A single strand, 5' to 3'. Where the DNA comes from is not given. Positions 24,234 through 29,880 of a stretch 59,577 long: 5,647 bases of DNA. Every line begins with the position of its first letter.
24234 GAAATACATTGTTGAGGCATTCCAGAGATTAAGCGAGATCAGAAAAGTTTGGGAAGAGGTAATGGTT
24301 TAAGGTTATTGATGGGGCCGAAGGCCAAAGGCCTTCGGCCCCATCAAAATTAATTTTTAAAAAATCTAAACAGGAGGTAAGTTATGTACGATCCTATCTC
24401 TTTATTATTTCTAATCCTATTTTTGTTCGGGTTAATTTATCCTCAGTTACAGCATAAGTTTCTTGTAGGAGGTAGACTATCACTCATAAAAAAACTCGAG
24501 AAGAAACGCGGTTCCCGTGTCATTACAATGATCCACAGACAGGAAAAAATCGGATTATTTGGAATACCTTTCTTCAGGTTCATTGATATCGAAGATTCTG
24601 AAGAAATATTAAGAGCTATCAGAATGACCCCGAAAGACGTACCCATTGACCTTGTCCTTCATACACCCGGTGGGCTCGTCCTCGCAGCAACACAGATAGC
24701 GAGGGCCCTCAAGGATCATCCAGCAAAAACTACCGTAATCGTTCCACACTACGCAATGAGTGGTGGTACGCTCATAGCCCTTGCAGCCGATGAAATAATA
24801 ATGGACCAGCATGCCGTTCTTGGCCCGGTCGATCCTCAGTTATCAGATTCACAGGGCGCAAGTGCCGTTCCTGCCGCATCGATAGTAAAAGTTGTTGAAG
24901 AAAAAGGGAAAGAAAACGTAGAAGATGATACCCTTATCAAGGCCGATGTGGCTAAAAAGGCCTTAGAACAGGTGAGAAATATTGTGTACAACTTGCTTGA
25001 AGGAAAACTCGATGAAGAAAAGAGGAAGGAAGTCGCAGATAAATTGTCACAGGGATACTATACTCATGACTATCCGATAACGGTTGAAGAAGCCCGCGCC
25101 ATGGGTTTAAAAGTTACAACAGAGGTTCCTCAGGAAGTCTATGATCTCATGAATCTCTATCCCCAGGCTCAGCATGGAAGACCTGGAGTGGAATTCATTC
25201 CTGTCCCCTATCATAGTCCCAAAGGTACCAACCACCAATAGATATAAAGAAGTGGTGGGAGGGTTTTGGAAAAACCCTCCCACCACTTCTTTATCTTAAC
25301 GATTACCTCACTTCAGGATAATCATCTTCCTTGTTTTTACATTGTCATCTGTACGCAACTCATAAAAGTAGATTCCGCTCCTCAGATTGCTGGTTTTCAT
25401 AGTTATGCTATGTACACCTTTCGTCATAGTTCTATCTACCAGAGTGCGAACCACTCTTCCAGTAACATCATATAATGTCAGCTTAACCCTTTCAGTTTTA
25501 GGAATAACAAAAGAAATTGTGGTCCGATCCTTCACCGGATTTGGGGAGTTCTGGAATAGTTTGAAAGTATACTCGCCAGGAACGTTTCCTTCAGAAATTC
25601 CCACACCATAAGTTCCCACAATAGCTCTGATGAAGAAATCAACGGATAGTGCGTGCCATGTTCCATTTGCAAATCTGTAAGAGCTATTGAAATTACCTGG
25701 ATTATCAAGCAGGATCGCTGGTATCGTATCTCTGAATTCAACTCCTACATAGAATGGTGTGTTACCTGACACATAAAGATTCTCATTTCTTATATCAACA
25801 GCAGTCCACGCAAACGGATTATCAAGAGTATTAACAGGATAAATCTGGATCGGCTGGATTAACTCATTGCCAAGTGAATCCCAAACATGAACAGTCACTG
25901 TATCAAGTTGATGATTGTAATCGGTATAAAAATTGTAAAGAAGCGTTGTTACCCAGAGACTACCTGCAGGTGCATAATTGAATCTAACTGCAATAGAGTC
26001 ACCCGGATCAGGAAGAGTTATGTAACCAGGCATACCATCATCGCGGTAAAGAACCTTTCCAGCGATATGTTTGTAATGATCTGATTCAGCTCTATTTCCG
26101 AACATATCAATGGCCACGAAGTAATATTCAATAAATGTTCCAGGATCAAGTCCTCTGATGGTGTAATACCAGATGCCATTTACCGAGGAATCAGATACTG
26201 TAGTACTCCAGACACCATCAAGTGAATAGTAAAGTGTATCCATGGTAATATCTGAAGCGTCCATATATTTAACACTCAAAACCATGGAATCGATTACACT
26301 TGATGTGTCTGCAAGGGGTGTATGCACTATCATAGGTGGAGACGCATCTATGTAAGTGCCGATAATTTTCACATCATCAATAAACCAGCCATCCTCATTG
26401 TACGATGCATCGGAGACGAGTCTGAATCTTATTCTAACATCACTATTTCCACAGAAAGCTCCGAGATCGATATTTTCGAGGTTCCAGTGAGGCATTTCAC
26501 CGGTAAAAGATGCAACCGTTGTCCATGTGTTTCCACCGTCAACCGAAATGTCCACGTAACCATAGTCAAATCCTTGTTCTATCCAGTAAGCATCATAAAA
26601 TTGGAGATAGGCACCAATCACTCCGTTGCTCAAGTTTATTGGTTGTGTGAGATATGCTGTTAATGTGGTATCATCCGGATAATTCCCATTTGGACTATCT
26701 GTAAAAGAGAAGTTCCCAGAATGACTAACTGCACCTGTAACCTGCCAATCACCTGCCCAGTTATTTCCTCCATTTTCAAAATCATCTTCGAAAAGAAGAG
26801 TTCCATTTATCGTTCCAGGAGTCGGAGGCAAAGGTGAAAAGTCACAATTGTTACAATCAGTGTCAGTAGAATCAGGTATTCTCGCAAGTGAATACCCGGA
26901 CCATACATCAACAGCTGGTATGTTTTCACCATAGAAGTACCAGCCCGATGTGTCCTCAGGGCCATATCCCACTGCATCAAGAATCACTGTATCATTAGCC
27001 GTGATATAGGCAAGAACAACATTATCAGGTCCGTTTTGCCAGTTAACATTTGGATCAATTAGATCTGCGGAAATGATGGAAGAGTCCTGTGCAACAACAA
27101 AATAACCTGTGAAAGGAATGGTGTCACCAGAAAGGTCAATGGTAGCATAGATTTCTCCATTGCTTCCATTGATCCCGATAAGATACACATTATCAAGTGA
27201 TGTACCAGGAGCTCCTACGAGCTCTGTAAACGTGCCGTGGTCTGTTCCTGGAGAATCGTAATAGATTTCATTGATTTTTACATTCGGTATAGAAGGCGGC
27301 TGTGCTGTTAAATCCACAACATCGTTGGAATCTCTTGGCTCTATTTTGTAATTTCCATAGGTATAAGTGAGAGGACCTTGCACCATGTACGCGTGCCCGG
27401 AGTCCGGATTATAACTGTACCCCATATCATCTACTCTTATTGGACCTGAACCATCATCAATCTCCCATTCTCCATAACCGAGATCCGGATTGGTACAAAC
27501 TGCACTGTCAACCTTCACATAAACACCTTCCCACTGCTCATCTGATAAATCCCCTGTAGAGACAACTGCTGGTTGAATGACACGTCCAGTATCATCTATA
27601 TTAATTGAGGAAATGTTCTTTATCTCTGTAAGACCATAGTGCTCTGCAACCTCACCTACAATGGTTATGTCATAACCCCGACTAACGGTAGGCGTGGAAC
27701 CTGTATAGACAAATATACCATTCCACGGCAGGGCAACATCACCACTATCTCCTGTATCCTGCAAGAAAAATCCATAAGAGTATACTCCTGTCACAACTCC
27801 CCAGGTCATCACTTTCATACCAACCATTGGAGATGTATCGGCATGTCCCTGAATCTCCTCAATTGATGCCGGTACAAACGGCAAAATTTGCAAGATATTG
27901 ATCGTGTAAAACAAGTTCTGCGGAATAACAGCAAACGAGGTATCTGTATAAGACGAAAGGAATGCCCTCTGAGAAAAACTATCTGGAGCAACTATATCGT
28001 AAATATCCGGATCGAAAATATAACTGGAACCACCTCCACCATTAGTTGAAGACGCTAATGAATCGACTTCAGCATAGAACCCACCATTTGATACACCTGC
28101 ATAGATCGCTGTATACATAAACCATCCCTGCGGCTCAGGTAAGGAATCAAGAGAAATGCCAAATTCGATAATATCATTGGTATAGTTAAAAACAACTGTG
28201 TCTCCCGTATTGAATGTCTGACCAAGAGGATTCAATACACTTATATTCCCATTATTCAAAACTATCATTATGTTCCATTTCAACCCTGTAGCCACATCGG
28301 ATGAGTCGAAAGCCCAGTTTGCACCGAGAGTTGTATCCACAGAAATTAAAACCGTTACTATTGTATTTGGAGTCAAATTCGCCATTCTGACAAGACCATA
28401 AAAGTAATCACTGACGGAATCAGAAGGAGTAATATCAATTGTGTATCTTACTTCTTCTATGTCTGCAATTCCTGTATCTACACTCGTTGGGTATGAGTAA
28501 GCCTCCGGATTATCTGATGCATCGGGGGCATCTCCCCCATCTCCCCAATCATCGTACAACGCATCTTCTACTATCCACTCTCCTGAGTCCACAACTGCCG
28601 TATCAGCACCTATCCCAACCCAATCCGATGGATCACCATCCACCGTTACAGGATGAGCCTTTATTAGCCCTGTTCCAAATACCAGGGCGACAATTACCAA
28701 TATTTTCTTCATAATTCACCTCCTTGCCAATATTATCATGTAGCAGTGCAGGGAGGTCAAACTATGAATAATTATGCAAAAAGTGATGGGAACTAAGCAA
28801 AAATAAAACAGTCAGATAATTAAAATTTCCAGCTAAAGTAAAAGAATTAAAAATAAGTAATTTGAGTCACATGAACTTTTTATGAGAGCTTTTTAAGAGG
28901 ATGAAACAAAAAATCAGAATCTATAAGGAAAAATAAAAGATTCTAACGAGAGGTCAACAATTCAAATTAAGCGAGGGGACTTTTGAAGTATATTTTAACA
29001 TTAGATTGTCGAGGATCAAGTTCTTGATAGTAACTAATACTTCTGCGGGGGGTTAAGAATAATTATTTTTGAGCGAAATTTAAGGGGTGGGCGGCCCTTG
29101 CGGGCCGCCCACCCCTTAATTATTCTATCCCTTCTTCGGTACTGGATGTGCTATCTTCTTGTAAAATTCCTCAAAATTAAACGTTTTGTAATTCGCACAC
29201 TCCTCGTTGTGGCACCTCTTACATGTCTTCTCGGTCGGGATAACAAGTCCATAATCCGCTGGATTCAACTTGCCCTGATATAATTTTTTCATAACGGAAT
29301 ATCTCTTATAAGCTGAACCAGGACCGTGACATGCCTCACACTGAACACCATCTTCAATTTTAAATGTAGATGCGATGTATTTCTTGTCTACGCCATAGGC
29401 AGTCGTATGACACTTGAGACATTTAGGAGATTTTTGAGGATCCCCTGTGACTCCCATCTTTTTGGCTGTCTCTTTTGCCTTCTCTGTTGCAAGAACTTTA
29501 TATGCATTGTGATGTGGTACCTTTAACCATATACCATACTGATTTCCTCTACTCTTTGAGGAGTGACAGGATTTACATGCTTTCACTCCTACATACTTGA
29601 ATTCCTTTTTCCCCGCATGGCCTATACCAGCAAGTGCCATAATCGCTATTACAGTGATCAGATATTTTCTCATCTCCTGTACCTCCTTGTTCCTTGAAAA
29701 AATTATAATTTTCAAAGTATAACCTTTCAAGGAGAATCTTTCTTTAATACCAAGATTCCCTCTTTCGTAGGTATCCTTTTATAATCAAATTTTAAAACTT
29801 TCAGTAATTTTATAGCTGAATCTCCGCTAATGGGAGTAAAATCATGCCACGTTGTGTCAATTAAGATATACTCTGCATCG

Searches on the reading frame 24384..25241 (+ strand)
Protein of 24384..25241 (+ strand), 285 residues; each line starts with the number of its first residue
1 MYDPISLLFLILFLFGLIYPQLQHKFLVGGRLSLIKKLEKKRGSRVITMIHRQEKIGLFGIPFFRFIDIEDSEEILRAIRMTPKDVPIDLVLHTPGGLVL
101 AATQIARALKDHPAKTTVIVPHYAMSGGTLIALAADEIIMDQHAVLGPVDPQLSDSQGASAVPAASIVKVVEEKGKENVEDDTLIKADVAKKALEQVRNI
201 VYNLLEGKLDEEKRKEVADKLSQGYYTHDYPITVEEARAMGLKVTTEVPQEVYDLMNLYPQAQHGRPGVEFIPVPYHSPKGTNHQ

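Call 3: search_protein_families(library=ncbifam, proteins=[window:24384-25241:+], max_evalue=0.01)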
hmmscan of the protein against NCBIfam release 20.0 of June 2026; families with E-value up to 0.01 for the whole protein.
window:24384-25241:+ (285 aa): 7 families
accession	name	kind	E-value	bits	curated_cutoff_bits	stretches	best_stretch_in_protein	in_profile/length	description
NF047768.1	Clp_like_SDH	equivalog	1.1e-126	421.7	250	1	8-273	1-260/260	SDH family Clp fold serine proteinase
NF045542.1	Clp_rel_HeadMat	equivalog_domain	2.1e-13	50.6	120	1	74-146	22-95/165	head maturation protease, ClpP-related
NF045540.1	scaf_prot_MCP1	exception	3.2e-09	36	475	1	75-146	20-91/652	ClpP-like prohead protease/major capsid protein fusion protein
TIGR00706.1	SppA_dom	equivalog_domain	5.7e-08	32.7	155.45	1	70-148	17-97/208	signal peptide peptidase SppA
NF008745.0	PRK11778.1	equivalog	5.8e-07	28.9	259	1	80-149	125-197/345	protease SohB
TIGR03210.1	badI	equivalog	0.00078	18.8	467.6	1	98-193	79-170/256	2-ketocyclohexanecarboxyl-CoA hydrolase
TIGR00705.1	SppA_67K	equivalog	0.0014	17.1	311.45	1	74-147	339-415/590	signal peptide peptidase SppA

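Call 4: search_protein_families(library=pfam, proteins=[window:24384-25241:+], max_evalue=0.01)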
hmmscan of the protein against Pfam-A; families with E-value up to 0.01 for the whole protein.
window:24384-25241:+ (285 aa): 4 families
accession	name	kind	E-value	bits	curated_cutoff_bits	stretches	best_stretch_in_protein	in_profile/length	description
PF01972.22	SDH_protease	-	6.5e-133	442.6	31.3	1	5-282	11-282/286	ClpP-like SDH-type serine proteinase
PF25145.1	NfeD1b_N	-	2.2e-13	50.6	40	1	90-162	36-106/189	NfeD1b, N-terminal domain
PF00574.28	CLP_protease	-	0.00018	21.9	20.2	1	82-137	43-98/182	Clp protease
PF01343.23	Peptidase_S49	-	0.0027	18.1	24.9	1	111-147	4-40/154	Peptidase family S49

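Call 66: search_protein_families(library=padloc, proteins=[window:24384-25241:+], max_evalue=0.01)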
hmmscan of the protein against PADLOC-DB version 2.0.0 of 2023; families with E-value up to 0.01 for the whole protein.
window:24384-25241:+ (285 aa): 0 families

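Call 79: search_solved_structures(query=window:24384-25241:+, max_evalue=0.01)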
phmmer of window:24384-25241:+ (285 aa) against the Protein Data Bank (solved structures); distinct sequences matched with E-value up to 0.01: 1.
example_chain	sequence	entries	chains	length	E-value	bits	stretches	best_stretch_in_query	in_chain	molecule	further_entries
1uiy_A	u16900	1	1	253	0.0086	18.7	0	109-201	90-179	Enoyl-CoA Hydratase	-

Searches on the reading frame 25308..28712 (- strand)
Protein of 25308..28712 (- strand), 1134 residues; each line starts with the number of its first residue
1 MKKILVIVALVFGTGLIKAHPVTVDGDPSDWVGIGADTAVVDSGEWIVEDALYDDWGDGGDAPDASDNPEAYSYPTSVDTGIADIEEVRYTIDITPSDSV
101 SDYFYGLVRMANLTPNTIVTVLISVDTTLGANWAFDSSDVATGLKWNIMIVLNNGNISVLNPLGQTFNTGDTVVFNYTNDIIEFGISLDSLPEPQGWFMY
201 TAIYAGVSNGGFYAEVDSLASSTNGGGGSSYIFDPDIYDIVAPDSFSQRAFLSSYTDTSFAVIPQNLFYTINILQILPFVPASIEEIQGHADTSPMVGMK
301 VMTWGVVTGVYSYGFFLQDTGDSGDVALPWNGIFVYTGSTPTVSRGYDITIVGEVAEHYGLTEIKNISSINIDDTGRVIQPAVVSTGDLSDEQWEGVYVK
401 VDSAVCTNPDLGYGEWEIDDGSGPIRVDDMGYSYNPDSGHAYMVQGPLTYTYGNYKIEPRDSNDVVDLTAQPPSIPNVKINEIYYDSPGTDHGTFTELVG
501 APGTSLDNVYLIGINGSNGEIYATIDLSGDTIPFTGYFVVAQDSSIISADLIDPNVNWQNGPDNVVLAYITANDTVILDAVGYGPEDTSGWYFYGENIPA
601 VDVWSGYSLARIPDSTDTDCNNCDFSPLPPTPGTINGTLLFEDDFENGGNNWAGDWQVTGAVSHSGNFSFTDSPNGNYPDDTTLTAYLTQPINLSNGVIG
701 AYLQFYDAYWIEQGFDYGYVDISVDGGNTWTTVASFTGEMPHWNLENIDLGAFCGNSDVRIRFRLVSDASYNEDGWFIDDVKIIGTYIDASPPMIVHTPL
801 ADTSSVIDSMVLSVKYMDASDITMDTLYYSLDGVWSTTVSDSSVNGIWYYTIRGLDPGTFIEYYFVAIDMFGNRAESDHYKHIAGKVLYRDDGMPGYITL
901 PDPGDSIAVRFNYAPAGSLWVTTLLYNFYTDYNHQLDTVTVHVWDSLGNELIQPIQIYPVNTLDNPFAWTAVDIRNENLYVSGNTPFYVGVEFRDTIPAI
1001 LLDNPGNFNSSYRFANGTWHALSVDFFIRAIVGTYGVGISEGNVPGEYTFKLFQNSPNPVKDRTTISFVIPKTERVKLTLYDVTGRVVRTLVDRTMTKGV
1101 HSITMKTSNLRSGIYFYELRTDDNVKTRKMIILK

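Call 78: search_protein_families(library=pfam, proteins=[window:25308-28712:-], max_evalue=0.00001)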
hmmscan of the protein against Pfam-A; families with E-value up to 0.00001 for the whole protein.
window:25308-28712:- (1134 aa): 2 families
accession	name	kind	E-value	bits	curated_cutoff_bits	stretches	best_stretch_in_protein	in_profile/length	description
PF18962.6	Por_Secre_tail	-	5e-13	49.6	27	1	1057-1132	3-75/75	Secretion system C-terminal sorting domain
PF20773.4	InhA-like_MAM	-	4.4e-07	30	26.9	0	684-783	49-162/191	Immune inhibitor A-like, MAM domain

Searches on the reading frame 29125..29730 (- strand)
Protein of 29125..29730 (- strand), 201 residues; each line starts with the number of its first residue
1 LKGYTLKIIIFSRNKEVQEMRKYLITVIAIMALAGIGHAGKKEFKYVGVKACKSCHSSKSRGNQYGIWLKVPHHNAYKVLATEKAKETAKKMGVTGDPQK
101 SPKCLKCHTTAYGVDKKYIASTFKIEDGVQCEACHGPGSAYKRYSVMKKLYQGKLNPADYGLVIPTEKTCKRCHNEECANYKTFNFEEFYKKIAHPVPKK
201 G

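Call 78: search_protein_families(library=pfam, proteins=[window:29125-29730:-], max_evalue=0.00001)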
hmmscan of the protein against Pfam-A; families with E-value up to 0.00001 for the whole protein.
window:29125-29730:- (201 aa): 4 families
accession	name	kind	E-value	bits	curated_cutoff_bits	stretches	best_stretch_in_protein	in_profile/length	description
PF13435.11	Cytochrome_C554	-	9e-20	71.9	20.8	1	51-136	1-84/84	Cytochrome c554 and c-prime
PF14522.11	Cytochrome_C7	-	6.9e-07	29.4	24.8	0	101-175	13-67/67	Cytochrome c7 and related cytochrome c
PF22113.1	Mtrc-MtrF_II-IV_dom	-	9.1e-07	29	30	0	43-112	22-92/176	Outer membrane cytochrome MtrC/MtrF-like, domains II/IV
PF09699.15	Paired_CXXCH_1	-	3e-06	27.2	20.6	0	47-59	27-39/41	Doubled CXXCH motif (Paired_CXXCH_1)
